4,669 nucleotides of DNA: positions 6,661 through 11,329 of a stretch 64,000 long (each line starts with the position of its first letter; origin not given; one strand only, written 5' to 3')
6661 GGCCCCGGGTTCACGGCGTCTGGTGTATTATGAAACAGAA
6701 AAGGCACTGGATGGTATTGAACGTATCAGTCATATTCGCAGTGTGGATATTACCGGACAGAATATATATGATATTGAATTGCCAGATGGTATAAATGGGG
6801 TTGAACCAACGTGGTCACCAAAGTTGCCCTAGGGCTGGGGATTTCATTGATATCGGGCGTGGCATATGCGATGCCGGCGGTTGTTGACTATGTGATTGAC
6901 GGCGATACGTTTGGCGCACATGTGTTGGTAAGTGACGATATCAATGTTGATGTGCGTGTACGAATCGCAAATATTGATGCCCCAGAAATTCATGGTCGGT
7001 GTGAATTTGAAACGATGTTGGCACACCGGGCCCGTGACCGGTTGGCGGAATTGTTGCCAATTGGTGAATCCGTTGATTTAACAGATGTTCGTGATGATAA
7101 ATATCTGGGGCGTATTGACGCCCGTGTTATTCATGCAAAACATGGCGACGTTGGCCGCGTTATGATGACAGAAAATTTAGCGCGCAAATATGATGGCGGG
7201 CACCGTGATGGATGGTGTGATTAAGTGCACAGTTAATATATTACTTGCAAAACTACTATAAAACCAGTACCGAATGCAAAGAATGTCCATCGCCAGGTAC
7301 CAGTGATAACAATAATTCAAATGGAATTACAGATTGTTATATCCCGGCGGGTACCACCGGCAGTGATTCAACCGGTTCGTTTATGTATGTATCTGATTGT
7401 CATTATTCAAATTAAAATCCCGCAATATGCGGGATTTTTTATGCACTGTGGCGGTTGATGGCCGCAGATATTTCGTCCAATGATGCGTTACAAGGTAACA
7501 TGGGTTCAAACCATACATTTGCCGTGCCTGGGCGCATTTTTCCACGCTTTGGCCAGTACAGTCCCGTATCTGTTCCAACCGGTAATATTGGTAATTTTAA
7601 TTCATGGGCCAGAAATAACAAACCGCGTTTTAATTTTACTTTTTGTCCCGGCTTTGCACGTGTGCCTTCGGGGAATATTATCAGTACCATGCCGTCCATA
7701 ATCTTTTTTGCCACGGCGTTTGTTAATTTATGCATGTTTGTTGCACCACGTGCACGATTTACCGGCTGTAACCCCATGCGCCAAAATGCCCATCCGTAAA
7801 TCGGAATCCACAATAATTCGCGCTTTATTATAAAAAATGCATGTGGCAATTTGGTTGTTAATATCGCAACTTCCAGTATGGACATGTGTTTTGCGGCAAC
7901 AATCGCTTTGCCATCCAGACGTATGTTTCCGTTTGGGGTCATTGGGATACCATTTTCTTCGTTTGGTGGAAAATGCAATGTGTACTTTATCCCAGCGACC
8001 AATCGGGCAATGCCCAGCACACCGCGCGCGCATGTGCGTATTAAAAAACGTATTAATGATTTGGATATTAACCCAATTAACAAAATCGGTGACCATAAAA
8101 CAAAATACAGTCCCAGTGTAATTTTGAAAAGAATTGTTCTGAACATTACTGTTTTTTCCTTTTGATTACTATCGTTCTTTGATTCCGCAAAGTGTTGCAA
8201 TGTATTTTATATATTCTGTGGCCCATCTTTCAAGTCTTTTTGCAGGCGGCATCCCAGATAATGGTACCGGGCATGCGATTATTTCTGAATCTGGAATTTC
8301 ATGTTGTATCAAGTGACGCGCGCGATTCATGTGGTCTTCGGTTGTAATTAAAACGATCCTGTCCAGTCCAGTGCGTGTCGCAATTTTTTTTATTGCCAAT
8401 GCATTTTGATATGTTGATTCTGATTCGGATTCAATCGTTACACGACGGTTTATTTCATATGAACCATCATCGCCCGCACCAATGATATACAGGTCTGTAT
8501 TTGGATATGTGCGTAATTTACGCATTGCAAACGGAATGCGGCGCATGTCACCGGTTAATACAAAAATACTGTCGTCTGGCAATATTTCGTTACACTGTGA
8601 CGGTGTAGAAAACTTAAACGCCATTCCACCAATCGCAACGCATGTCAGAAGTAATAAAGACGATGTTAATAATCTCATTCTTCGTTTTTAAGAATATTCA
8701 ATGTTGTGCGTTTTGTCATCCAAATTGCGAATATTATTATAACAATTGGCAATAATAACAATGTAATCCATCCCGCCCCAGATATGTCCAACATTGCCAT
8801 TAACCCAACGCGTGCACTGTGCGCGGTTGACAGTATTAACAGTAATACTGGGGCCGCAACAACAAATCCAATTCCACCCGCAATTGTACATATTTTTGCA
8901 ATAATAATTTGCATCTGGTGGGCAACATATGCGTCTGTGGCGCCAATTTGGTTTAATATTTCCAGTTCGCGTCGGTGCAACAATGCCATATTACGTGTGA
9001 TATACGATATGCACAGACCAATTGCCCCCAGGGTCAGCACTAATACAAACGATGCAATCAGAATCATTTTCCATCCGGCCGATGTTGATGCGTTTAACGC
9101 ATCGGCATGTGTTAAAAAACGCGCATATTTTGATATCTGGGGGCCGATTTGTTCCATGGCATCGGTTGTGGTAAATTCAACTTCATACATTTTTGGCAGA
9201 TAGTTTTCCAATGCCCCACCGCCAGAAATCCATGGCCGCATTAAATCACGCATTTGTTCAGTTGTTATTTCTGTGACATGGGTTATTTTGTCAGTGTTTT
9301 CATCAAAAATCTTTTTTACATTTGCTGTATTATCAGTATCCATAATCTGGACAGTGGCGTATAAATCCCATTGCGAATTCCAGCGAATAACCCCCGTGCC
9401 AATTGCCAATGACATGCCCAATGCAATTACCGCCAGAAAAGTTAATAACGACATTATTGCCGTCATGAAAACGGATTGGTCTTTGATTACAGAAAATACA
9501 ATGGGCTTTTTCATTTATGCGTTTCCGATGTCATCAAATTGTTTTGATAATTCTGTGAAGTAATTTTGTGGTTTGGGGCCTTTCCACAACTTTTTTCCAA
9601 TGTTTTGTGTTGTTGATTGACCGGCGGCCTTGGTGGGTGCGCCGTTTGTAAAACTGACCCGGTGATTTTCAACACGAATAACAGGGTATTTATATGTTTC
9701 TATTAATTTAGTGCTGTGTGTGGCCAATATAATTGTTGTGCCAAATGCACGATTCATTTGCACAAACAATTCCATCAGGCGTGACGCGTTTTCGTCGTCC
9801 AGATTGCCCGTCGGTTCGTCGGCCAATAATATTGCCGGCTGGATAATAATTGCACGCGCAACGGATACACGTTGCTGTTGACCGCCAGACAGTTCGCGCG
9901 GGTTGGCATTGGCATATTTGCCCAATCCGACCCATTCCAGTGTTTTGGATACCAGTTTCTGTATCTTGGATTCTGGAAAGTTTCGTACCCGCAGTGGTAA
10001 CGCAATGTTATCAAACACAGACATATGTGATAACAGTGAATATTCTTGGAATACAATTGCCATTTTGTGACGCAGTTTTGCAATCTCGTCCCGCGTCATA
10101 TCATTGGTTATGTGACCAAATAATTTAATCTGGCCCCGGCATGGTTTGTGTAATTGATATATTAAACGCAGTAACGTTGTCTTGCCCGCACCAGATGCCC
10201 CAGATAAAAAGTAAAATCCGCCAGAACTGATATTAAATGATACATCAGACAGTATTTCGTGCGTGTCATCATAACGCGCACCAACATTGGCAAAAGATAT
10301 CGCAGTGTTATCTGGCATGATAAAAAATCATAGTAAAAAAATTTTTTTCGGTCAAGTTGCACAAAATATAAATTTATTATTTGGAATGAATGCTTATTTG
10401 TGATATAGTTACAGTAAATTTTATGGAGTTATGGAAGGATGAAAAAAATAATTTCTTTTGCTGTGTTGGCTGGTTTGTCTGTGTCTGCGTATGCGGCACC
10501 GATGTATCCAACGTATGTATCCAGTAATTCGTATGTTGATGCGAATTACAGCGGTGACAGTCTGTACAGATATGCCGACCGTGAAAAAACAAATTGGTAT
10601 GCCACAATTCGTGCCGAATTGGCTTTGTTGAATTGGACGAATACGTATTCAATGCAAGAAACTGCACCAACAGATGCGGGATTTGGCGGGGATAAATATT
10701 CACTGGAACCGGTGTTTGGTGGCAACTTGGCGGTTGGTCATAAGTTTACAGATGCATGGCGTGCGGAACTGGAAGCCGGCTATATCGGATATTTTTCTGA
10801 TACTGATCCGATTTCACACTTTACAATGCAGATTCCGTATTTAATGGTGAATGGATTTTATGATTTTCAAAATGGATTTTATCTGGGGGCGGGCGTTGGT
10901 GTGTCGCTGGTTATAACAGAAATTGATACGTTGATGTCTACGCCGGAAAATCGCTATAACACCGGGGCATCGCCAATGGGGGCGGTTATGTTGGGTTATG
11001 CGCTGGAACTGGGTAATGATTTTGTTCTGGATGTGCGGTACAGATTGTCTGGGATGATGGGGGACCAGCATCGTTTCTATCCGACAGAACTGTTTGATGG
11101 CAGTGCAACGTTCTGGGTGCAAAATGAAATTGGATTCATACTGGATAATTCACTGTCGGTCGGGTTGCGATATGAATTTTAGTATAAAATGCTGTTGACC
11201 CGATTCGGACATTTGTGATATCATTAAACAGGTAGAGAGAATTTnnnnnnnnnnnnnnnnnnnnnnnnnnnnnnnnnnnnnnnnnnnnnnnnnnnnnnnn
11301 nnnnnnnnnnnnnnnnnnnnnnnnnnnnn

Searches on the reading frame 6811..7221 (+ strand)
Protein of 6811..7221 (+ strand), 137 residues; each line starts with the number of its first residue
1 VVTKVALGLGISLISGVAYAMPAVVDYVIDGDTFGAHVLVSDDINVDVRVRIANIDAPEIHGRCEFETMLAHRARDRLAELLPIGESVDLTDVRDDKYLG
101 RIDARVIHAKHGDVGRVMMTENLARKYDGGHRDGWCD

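Call 90: search_protein_families(library=pfam, proteins=[window:6811-7221:+], max_evalue=0.01)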
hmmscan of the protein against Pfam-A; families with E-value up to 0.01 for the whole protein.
window:6811-7221:+ (137 aa): 1 family
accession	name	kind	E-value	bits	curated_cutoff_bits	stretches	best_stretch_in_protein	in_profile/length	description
PF00565.23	SNase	-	0.0013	19.6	21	1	49-127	1-77/107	Staphylococcal nuclease homologue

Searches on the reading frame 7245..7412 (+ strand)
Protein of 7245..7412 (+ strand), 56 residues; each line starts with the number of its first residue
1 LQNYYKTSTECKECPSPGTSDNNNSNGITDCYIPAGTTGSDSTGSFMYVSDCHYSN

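Call 5: search_protein_families(library=pfam, proteins=[window:7245-7412:+], max_evalue=1)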
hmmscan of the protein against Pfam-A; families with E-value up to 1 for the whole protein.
window:7245-7412:+ (56 aa): 2 families
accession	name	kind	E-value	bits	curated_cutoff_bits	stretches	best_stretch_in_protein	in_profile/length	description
PF07699.19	Ephrin_rec_like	-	0.013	15.7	23.1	1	7-31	24-48/48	Tyrosine-protein kinase ephrin type A/B receptor-like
PF21094.3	Nup188_SH3-like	-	0.12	12.6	21.4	1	17-39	20-42/50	Nup188 SH3-like domain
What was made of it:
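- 7221..7415 (+): Fragment D: a remnant of the C-terminal module of a B/A-type gene. It has no start context and no signal peptide. Pfam Ephrin_rec_like 15.7 bits, sub-threshold (call 5).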

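Call 6: search_protein_families(library=ncbifam, proteins=[window:7245-7412:+], max_evalue=1)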
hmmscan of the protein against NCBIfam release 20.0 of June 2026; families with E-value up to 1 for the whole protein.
window:7245-7412:+ (56 aa): 0 families

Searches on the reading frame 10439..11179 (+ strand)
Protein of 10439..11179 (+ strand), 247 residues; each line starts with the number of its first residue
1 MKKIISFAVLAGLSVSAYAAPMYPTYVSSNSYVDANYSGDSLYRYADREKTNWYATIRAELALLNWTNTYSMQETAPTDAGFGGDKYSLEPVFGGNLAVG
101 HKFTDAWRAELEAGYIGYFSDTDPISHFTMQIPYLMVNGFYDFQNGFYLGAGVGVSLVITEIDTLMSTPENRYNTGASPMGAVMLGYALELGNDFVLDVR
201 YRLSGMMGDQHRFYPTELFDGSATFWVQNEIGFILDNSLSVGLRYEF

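Call 65: search_protein_families(library=pfam, proteins=[window:10439-11179:+], max_evalue=0.01)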
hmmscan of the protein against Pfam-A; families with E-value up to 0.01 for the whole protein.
window:10439-11179:+ (247 aa): 1 family
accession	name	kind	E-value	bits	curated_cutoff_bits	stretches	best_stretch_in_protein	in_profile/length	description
PF13505.12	OMP_b-brl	-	4e-05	24.3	28.7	1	6-206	2-155/175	Outer membrane protein beta-barrel domain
